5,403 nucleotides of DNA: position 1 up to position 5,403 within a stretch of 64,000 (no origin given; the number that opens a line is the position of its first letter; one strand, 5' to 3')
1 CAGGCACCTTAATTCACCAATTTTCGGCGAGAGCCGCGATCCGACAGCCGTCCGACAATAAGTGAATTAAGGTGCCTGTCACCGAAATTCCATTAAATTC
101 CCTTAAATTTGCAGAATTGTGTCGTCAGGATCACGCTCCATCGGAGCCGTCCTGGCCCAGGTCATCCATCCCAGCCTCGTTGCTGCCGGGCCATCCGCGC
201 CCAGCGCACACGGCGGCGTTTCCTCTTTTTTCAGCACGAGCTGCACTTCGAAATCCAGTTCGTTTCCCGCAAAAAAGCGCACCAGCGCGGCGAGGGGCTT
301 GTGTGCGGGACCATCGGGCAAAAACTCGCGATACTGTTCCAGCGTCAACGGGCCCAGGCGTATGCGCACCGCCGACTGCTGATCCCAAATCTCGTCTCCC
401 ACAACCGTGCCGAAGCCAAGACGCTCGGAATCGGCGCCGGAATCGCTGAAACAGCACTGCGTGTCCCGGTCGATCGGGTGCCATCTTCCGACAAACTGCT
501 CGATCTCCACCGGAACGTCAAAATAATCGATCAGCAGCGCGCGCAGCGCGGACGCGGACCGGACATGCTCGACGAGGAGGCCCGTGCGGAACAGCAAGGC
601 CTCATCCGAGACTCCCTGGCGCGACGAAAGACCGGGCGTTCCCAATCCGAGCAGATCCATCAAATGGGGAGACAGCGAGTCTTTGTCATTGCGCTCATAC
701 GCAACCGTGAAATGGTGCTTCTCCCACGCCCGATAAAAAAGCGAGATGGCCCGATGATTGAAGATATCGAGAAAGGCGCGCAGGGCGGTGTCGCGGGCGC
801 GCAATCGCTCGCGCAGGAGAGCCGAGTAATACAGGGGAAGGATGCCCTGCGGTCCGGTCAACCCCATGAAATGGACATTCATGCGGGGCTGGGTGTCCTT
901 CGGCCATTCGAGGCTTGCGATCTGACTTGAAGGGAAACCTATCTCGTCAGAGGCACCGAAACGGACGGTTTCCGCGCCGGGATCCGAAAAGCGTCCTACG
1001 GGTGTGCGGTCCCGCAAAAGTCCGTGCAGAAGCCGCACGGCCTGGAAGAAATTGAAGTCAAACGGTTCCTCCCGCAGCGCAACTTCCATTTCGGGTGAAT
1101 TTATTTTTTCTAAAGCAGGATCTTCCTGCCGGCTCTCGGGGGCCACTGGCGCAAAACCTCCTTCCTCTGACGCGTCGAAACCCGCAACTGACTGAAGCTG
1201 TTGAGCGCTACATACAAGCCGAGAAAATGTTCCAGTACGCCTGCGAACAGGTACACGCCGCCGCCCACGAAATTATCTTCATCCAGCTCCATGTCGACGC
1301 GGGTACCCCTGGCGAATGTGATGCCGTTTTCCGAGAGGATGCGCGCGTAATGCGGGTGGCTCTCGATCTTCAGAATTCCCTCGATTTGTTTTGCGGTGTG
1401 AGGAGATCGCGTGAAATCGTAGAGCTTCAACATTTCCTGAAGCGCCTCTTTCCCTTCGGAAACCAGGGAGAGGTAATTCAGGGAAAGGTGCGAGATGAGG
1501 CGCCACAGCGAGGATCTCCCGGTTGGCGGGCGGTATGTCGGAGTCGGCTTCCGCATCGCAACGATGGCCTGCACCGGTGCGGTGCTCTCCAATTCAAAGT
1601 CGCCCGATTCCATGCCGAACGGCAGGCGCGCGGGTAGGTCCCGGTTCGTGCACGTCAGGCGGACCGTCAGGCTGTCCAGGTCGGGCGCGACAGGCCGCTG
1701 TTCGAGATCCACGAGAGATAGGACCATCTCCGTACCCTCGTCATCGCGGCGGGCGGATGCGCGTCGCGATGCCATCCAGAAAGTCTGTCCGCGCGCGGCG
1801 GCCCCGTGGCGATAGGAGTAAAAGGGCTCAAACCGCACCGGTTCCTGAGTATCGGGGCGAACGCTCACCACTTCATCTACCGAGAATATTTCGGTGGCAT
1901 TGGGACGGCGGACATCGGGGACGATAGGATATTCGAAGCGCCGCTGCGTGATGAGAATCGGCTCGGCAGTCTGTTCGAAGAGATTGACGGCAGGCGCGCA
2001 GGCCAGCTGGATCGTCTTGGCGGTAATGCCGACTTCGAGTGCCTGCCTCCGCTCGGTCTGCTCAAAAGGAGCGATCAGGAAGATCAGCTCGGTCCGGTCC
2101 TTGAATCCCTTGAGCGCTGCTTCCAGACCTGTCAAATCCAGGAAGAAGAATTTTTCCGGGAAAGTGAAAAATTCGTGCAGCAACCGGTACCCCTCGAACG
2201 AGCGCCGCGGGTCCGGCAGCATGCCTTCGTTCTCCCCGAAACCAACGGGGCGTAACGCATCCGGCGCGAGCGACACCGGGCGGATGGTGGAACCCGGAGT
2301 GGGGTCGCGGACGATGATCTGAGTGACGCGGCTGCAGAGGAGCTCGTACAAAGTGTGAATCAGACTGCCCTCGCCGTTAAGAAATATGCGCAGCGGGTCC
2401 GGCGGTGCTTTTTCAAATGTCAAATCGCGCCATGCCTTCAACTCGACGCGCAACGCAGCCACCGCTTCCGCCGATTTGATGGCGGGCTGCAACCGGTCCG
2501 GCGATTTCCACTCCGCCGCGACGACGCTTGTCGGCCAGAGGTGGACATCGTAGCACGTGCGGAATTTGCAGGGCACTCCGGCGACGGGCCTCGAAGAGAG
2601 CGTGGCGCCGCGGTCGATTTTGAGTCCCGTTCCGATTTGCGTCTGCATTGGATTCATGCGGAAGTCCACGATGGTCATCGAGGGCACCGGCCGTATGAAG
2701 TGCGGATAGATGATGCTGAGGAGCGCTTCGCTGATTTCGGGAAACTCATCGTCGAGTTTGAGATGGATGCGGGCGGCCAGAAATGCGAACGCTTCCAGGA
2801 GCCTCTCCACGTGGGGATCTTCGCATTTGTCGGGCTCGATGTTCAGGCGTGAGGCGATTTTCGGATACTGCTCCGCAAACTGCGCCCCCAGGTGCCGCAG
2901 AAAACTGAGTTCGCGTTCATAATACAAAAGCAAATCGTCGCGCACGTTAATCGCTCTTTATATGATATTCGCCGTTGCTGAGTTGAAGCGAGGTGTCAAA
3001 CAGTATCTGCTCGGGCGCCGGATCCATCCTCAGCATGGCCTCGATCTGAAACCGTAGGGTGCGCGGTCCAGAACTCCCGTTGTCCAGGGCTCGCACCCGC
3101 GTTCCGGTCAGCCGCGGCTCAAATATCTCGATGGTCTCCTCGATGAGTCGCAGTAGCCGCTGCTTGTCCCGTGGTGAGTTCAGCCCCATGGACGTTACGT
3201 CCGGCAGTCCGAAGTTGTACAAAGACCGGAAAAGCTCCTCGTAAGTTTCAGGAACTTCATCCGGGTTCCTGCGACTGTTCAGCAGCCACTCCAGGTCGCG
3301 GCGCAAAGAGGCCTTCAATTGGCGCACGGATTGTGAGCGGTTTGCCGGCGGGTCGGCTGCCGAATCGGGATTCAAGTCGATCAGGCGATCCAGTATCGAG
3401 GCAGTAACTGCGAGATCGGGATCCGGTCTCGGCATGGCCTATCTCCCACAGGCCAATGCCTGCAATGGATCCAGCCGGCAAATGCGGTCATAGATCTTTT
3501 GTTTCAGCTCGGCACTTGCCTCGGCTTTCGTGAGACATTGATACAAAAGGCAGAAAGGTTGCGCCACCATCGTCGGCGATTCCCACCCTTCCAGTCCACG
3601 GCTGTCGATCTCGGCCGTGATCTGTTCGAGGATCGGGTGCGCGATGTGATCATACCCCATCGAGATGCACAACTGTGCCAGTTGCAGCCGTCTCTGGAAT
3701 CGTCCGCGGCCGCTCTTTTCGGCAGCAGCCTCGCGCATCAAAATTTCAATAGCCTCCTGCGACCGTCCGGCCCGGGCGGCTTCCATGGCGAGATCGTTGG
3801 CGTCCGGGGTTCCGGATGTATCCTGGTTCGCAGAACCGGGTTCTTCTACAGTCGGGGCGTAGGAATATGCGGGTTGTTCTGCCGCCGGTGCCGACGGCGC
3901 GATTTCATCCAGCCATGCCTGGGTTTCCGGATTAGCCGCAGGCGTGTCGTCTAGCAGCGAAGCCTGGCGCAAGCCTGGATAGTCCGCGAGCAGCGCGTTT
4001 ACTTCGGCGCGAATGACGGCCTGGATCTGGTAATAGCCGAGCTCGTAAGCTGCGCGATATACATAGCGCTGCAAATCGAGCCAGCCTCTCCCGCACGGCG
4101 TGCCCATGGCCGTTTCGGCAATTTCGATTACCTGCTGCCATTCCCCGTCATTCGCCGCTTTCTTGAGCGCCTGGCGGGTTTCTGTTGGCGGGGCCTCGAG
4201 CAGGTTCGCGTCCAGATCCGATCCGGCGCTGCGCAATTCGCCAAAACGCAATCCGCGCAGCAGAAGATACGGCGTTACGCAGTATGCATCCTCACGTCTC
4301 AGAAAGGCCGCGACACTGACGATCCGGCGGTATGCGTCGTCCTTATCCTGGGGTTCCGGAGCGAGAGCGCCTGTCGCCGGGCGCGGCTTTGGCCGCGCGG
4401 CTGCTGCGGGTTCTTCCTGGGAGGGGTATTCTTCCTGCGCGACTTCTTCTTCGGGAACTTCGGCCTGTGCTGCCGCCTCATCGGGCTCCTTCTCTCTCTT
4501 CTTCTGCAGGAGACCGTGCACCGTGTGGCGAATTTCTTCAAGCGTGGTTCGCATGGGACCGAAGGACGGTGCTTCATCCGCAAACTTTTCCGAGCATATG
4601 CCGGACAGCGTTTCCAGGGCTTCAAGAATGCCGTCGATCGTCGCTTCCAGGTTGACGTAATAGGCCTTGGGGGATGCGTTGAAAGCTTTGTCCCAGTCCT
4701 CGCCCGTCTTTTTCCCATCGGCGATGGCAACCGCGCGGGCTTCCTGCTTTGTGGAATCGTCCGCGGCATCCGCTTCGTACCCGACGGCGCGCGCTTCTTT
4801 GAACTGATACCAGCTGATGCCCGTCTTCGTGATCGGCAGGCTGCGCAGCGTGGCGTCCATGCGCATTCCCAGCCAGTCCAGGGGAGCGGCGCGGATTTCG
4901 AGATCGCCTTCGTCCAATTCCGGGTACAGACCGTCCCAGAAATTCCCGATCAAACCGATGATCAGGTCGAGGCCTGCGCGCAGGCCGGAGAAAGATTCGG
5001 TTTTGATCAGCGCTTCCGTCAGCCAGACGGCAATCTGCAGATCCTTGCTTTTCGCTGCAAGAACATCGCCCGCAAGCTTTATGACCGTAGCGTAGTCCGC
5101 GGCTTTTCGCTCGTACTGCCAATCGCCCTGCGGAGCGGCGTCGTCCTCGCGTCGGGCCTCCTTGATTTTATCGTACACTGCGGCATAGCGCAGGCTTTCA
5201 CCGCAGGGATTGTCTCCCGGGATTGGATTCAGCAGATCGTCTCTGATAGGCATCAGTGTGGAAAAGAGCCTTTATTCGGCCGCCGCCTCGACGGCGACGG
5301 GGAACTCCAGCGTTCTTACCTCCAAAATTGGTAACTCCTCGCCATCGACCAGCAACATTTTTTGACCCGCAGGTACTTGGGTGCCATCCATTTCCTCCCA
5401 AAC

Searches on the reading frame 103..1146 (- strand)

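Call 41: search_protein_families(library=pfam, proteins=[window:103-1146:-], max_evalue=0.00001)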
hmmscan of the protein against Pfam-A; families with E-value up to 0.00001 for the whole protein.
window:103-1146:- (347 aa): 1 family
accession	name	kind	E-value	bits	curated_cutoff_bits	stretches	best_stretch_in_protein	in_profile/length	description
PF06996.16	T6SS_TssG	-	1.1e-106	357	24.6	1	27-331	1-303/304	Type VI secretion, TssG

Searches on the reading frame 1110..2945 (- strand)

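Call 41: search_protein_families(library=pfam, proteins=[window:1110-2945:-], max_evalue=0.00001)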
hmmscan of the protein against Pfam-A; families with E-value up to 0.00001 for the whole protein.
window:1110-2945:- (611 aa): 1 family
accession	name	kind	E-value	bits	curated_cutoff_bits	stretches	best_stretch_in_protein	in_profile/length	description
PF05947.17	T6SS_TssF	-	2.9e-225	749.9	25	1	1-608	1-608/608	Type VI secretion system, TssF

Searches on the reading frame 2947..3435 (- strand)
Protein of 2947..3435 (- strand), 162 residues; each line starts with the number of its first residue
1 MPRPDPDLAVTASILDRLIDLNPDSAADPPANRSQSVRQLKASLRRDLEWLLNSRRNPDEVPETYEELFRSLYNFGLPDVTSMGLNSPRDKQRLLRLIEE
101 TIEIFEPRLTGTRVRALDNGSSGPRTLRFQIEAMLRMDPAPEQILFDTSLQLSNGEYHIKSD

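Call 41: search_protein_families(library=pfam, proteins=[window:2947-3435:-], max_evalue=0.00001)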
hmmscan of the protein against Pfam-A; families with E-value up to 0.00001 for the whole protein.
window:2947-3435:- (162 aa): 1 family
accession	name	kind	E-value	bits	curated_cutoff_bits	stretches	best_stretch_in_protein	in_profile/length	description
PF04965.19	GPW_gp25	-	4.7e-19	68.4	27.2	1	39-139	2-95/96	Baseplate wedge protein gp25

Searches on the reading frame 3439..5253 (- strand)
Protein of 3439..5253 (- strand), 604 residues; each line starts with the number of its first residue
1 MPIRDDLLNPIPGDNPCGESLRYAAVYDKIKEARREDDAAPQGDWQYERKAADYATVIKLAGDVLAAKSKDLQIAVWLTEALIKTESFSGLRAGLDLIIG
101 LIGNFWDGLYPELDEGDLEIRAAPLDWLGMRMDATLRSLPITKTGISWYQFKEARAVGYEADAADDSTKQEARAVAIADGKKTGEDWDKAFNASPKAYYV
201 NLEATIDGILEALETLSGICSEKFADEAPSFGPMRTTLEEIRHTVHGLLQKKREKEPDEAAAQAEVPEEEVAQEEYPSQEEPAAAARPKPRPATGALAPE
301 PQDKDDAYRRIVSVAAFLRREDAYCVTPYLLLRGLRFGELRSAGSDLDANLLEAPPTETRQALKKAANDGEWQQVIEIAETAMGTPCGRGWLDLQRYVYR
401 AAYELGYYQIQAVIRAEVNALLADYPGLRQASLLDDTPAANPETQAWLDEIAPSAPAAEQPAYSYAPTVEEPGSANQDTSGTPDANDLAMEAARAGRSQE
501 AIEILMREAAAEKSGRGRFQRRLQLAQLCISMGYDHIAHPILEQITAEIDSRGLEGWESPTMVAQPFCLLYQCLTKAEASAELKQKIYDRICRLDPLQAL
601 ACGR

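Call 41: search_protein_families(library=pfam, proteins=[window:3439-5253:-], max_evalue=0.00001)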
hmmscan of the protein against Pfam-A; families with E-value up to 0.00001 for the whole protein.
window:3439-5253:- (604 aa): 2 families
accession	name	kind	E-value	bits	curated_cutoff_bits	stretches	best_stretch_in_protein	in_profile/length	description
PF16989.10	T6SS_VasJ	-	1.4e-41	143.2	26.2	1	305-560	5-246/255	Type VI secretion, EvfE, EvfF, ImpA, BimE, VC_A0119, VasJ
PF06812.17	ImpA_N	-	7.2e-39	133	26.9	1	8-128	1-117/119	ImpA, N-terminal, type VI secretion system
